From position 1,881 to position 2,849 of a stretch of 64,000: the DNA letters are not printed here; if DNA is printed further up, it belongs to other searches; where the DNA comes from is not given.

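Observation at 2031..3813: R-M pair inside the lgt-glycosyltransferase operon; methyltransferase carries an N-terminal DCD/YTH-like PUA-fold domain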

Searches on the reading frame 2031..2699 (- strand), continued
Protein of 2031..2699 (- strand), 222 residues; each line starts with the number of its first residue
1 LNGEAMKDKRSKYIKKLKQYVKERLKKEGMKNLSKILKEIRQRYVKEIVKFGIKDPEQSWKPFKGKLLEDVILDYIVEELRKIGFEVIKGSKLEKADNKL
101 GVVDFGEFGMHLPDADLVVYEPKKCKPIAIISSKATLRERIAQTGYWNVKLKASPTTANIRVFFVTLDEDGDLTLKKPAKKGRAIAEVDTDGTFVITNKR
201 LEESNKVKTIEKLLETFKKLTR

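Call 46: find_related_loci(query=A2, collection=metagenome_contigs, flank=4000)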
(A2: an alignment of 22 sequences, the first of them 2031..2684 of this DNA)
Query A2 (217 aa) in metagenome_contigs; peptide patterns used: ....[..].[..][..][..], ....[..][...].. (x = any residue, [..] = any of these).
600 stretches matched a pattern (row limit reached: there are more); 464 encode a relative of the query (tblastn E <= 1e-3); the best 80 are kept; 80 distinct loci.
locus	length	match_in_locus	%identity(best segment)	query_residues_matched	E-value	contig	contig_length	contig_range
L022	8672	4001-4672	60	1-215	1e-79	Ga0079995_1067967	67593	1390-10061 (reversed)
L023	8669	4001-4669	57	1-215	2e-79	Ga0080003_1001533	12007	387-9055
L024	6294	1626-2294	57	1-215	2e-79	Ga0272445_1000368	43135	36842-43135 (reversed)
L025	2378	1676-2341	57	1-213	9e-81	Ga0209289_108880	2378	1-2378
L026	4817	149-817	56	1-215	9e-79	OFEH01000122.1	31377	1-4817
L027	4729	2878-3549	59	1-215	1e-77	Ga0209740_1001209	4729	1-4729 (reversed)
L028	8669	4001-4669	56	1-215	2e-77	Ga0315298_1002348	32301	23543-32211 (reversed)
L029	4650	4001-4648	57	1-208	4e-76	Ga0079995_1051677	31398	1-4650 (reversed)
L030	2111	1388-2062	53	1-217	2e-77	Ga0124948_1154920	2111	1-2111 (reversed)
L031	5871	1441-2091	52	10-217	3e-72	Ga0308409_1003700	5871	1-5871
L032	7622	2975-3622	57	1-215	4e-72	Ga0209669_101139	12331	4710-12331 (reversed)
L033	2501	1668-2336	52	1-215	7e-72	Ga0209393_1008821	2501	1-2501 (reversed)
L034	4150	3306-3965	54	7-217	2e-67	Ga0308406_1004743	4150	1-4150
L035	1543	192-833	53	9-210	4e-67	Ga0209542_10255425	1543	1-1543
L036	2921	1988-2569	54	2-189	2e-63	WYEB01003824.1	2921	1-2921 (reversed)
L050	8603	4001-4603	49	21-210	2e-61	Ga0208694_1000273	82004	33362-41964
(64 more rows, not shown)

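Call 57: predict_structure(alignment_id=A7)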
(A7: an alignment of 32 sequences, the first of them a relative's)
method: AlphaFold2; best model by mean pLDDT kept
length: 227 residues; sequences in the alignment: 32
mean_pLDDT: 90.5   pTM: 0.85
mean pLDDT of the five models: 90.5, 90.4, 90.3, 90.0, 89.9
residues with pLDDT >= 90: 154; 70-90: 68; 50-70: 5; < 50: 0
segments of 3 or more residues with pLDDT < 50: none
pLDDT, mean of each block of 10 residues (from residue 1): 85 92 91 92 91 89 90 95 92 89 93 90 96 92 79 93 94 85 87 94 90 94 87
secondary structure, 60 per line:
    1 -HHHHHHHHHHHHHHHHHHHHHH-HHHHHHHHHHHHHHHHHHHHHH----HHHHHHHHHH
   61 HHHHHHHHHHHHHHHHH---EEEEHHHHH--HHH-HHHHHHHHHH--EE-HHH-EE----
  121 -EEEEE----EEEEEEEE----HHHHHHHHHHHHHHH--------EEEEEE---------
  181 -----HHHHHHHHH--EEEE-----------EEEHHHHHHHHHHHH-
elements in order: H2-23 H25-46 H51-77 E81-84 H85-89 H96-105 E122-126 E131-138 H143-157 E166-171 H186-194 E197-200 E212-214 H215-226
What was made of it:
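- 2397..2398 (-): Junction of a 30-bp in-frame deletion. It removes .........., one whole helix carrying invariant K103 and R104. Helix H96-105 in the AF2 model (call 57).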

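Call 63: fold_search(model_id=the predicted structure, library=pdb)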
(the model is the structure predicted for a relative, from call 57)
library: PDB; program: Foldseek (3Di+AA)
matches with E <= 10: 279; with E <= 0.001: 5
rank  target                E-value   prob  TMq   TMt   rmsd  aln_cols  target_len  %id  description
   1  4zsf_A                9.5e-05  1.00  0.48  0.41  15.3       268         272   14  Crystal structure of pre-specific restriction endonuclease BsaWI-DNA complex (released 2015-10-07)
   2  3bm3_A                2.6e-04  1.00  0.45  0.40   8.1       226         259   15  Restriction endonuclease PspGI-substrate DNA complex (released 2008-09-16)
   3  6ek1                  2.7e-04  1.00  0.58  0.45   6.9       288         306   12  Crystal structure of Type IIP restriction endonuclease PfoI (released 2018-10-10)
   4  3bm3_B                4.3e-04  1.00  0.46  0.42   6.8       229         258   15  Restriction endonuclease PspGI-substrate DNA complex (released 2008-09-16)
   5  6eko_A                4.5e-04  1.00  0.59  0.45   6.1       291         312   13  Crystal structure of Type IIP restriction endonuclease PfoI with cognate DNA (released 2018-10-10)
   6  9ibq_A                1.4e-02  0.89  0.41  0.34  12.1       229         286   16  Structure of BstEII with DNA substrate (released 2026-03-04)
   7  1fiu_A                2.5e-02  0.97  0.44  0.36   7.0       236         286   12  TETRAMERIC RESTRICTION ENDONUCLEASE NGOMIV IN COMPLEX WITH CLEAVED DNA (released 2001-02-07)
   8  2vld_A                6.0e-02  0.54  0.19  0.19   8.7        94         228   14  crystal structure of a repair endonuclease from Pyrococcus abyssi (released 2009-05-19)
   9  6ekr                  6.8e-02  0.91  0.33  0.25   6.4       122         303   19  Crystal structure of Type IIP restriction endonuclease Kpn2I (released 2018-10-10)
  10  1wte_MODEL_1_A        9.9e-02  0.38  0.33  0.29   9.8       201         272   12  Crystal structure of type II restrcition endonuclease, EcoO109I complexed with cognate DNA (released 2004-12-14)
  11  3to5                  1.7e-01  0.47  0.23  0.37   4.9        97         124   12  High resolution structure of CheY3 from Vibrio cholerae (released 2012-09-12)
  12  3n78_B                1.8e-01  0.75  0.42  0.30   6.0       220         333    9  SgrAI bound to Secondary Site DNA and Mg(II) (released 2010-11-24)
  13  6ut7_G                2.7e-01  0.41  0.25  0.14   5.2       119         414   14  Fitted model for the tetradecameric assembly of Thermococcus gammatolerans McrB AAA+ hexamers with bound McrC (released 2020-10-21)
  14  4hnq                  3.0e-01  0.35  0.23  0.37   4.6        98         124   12  Crystal Structure of the mutant Q97A of Vibrio cholerae CheY3 (released 2013-10-02)
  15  3ijm_B                3.4e-01  0.21  0.23  0.32   5.3       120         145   14  The structure of a restriction endonuclease-like fold superfamily protein from Spirosoma linguale. (released 2009-09-22)
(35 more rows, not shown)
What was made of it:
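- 2031..2684 (-): BsaWI-family (CCGG-family) Type IIP restriction endonuclease gene, 217-aa allele lacking 10 conserved residues. The model of the full-length allele matches BsaWI, PspGI, PfoI, NgoMIV, Kpn2I and SgrAI (calls 57, 63).
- On BsaWI family / CCGG-family Type IIP restriction endonucleases (PF18643): Foldseek hits: 4zsf E 9.5e-5, then PspGI, PfoI, NgoMIV, Kpn2I, SgrAI (calls 57, 63).
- Foldseek top hits are all CCGG-family enzymes (call 63).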

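Call 70: search_protein_families(library=ncbifam, proteins=[L050:2686-3954:+, L050:4630-5316:+], max_evalue=1)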
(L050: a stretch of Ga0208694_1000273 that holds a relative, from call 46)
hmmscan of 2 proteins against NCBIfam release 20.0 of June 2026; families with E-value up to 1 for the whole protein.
L050:2686-3954:+ (422 aa): 10 families
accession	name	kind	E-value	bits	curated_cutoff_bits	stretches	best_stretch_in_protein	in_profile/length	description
TIGR01177.1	TIGR01177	hypoth_equivalog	3.8e-08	33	316.55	2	55-87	181-213/330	TIGR01177 family methyltransferase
NF008572.0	PRK11524.1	equivalog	5.2e-08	32.3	292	1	28-127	186-285/294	adenine-specific DNA-methyltransferase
NF042963.1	DUF1156_antiphage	equivalog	3.3e-07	28.8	1000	2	38-99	165-226/960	anti-phage-associated DUF1156 domain-containing protein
NF050803.1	DnaMtaseCcrMCaul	equivalog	6.8e-07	28.5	830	1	33-111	182-260/350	adenine-specific DNA-methyltransferase CcrM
NF010253.0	PRK13699.1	subfamily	4.9e-05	23.1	244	1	32-86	139-193/226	DNA methyltransferase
NF040721.1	Trm14_Arch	equivalog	0.0043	16.2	280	1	36-79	170-214/370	tRNA (guanine(6)-N2)-methyltransferase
NF047729.1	tRNAMtaseTaw21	equivalog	0.025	13.8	400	1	48-127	99-173/250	tRNA 4-demethylwyosine(37)-methyltransferase Taw21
NF040538.1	methyl_ArsM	equivalog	0.049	12.8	500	0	52-108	57-116/356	arsinothricin biosynthesis methyltransferase ArsM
NF011528.0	PRK14968.1-2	equivalog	0.13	11.7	171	1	55-94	37-76/205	putative methyltransferase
NF005672.0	PRK07454.1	equivalog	0.18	10.9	234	1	304-407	44-144/241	SDR family oxidoreductase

L050:4630-5316:+ (228 aa): 12 families
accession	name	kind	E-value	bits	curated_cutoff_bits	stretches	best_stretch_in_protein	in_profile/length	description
NF008572.0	PRK11524.1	equivalog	3.4e-11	42.8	292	2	12-80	179-245/294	adenine-specific DNA-methyltransferase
NF050803.1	DnaMtaseCcrMCaul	equivalog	1.1e-09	37.7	830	1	26-78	182-234/350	adenine-specific DNA-methyltransferase CcrM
NF010253.0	PRK13699.1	subfamily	1.6e-07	31.2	244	2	25-79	139-193/226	DNA methyltransferase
TIGR01177.1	TIGR01177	hypoth_equivalog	1.1e-06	28.3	316.55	1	48-125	181-275/330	TIGR01177 family methyltransferase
NF045667.1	MTase_DVU1556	equivalog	0.001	18.6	155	1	48-107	21-91/213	DVU_1556 family methyltransferase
NF040721.1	Trm14_Arch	equivalog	0.0016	17.6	280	1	48-70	190-211/370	tRNA (guanine(6)-N2)-methyltransferase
NF040850.1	Trm14_Thcoccales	equivalog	0.025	13.5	480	1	47-67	215-236/365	tRNA (guanine(6)-N2)-methyltransferase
NF045823.1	PthPhpthDimycoMt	equivalog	0.049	12.8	300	1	119-155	129-165/256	phthiotriol/phenolphthiotriol dimycocerosates methyltransferase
NF008748.0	PRK11783.1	equivalog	0.059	11.6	466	1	46-64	189-207/704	bifunctional 23S rRNA (guanine(2069)-N(7))-methyltransferase RlmK/23S rRNA (guanine(2445)-N(2))-methyltransferase RlmL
NF040538.1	methyl_ArsM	equivalog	0.07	12.3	500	1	45-145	57-161/356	arsinothricin biosynthesis methyltransferase ArsM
NF033398.1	rRNA_meth_EmtA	equivalog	0.12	11.7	625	1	50-119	188-270/336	EmtA family 23S rRNA (guanine(2470)) methyltransferase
NF045825.1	FAmtase_mtf2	equivalog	0.18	11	400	1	76-154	87-156/248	fatty-acid O-methyltransferase Mtf2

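Call 85: find_related_loci(query=A2, collection=viral_contigs, flank=4000)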
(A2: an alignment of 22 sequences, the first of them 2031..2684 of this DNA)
Query A2 (217 aa) in viral_contigs; peptide patterns used: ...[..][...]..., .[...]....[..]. (x = any residue, [..] = any of these).
33 stretches matched a pattern; 1 encode a relative of the query (tblastn E <= 1e-3); 1 distinct loci.
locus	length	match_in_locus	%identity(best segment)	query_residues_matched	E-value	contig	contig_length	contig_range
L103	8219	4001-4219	37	23-93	3e-10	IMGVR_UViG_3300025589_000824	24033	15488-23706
